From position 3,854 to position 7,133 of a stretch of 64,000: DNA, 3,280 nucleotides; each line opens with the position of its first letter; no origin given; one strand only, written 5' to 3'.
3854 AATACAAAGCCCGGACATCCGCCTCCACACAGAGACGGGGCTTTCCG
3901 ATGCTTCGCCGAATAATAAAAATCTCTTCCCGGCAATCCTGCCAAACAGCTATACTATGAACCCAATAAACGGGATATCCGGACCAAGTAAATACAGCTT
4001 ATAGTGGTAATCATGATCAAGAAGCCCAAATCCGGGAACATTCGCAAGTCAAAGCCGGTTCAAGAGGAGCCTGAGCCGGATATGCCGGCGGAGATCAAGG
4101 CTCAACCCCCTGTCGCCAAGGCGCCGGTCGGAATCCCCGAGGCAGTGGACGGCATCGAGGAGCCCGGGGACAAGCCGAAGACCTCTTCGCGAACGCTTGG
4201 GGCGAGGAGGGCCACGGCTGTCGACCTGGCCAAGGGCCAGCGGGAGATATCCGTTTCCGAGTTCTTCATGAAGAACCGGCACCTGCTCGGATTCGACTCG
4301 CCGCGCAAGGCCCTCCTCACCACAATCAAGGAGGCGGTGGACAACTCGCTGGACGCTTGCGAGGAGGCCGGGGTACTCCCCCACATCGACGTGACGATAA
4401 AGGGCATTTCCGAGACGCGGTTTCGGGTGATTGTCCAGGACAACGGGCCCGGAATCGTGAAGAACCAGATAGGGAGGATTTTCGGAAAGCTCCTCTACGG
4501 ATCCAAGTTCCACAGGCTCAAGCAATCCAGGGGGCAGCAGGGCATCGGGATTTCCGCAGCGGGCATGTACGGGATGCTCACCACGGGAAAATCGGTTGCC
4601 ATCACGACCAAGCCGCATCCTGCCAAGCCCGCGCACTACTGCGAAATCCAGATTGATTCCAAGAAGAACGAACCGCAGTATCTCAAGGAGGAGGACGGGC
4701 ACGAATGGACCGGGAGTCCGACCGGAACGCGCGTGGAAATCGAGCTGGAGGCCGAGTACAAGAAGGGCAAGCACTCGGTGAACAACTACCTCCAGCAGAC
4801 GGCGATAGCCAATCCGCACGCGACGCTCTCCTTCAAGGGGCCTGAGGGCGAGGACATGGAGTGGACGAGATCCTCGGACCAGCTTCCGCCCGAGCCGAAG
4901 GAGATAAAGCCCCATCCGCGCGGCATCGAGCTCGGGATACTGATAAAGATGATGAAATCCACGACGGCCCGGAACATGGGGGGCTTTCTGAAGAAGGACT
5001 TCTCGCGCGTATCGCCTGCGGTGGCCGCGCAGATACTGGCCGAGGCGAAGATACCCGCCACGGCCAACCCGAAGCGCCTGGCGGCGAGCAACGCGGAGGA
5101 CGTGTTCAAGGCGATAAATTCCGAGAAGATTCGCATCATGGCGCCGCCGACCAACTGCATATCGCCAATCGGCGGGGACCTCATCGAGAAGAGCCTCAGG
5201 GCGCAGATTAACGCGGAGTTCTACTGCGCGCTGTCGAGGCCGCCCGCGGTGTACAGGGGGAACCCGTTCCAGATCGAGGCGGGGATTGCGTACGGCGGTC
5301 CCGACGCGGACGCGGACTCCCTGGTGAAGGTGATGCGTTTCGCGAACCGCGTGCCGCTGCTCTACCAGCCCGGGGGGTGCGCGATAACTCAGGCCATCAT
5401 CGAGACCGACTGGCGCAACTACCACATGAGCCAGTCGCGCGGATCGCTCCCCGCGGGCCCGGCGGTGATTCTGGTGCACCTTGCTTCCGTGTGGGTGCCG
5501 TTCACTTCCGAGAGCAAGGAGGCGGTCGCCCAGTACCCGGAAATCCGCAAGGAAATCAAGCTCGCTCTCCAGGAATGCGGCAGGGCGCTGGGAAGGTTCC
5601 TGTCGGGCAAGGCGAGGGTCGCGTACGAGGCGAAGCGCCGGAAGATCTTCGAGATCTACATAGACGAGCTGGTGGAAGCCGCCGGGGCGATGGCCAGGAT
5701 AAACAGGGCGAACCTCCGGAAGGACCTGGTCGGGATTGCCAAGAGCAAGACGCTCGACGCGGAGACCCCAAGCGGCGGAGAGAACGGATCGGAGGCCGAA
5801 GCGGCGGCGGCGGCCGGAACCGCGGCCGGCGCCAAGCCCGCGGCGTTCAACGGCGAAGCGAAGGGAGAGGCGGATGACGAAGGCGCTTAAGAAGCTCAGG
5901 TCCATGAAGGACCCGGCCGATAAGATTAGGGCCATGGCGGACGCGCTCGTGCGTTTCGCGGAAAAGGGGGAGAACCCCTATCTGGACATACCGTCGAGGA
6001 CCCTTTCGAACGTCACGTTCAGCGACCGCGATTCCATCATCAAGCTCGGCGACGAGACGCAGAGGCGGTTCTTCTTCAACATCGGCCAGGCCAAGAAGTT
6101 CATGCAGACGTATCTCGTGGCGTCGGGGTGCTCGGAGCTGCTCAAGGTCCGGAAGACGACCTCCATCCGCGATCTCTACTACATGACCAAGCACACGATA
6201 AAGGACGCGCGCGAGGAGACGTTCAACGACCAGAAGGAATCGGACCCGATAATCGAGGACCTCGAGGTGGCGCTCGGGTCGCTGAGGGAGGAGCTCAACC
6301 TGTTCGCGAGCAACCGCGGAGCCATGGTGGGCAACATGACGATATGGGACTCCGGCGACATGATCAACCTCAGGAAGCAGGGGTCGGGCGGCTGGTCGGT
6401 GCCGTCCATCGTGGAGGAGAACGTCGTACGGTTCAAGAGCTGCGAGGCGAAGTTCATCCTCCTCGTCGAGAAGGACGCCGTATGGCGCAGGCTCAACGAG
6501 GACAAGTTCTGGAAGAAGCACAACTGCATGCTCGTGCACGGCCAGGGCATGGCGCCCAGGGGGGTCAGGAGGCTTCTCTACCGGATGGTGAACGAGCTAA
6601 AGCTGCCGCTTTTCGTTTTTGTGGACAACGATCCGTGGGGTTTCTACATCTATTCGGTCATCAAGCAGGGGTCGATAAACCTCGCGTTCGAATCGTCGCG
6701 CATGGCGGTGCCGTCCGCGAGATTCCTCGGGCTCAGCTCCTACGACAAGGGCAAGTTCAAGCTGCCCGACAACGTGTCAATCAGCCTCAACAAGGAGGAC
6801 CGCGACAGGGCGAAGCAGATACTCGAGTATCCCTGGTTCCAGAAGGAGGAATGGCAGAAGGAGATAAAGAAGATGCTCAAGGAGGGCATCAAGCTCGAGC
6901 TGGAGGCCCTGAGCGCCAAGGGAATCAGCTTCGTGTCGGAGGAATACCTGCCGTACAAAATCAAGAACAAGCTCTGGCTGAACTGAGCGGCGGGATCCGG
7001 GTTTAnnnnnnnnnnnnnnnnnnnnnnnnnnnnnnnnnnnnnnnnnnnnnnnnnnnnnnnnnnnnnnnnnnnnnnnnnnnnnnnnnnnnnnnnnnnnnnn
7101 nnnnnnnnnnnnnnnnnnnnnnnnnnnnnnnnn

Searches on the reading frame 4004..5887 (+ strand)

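Call 51: search_protein_families(library=pfam, proteins=[window:4004-5887:+], max_evalue=0.00001)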
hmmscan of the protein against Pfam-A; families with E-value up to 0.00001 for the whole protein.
window:4004-5887:+ (628 aa): 3 families
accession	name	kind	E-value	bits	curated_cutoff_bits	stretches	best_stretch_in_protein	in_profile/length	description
PF09239.17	Topo-VIb_trans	-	4.6e-57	192.7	24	1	381-543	1-157/159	Topoisomerase VI B subunit, transducer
PF02518.31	HATPase_c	-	6.7e-10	39.8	26.4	1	103-204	5-97/111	Histidine kinase-, DNA gyrase B-, and HSP90-like ATPase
PF13589.12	HATPase_c_3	-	4.5e-08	33.7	25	1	107-203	6-93/137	Histidine kinase-, DNA gyrase B-, and HSP90-like ATPase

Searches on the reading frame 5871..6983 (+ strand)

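Call 51: search_protein_families(library=pfam, proteins=[window:5871-6983:+], max_evalue=0.00001)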
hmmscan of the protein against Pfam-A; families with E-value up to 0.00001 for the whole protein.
window:5871-6983:+ (371 aa): 2 families
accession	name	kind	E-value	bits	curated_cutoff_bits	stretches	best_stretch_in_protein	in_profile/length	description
PF21180.3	TOP6A-Spo11_Toprim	-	1.6e-60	204.4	24.1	1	195-364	1-170/170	Topoisomerase 6 subunit A/Spo11, Toprim domain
PF04406.19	TP6A_N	-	2.7e-16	59.6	26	1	75-144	1-62/62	Type IIB DNA topoisomerase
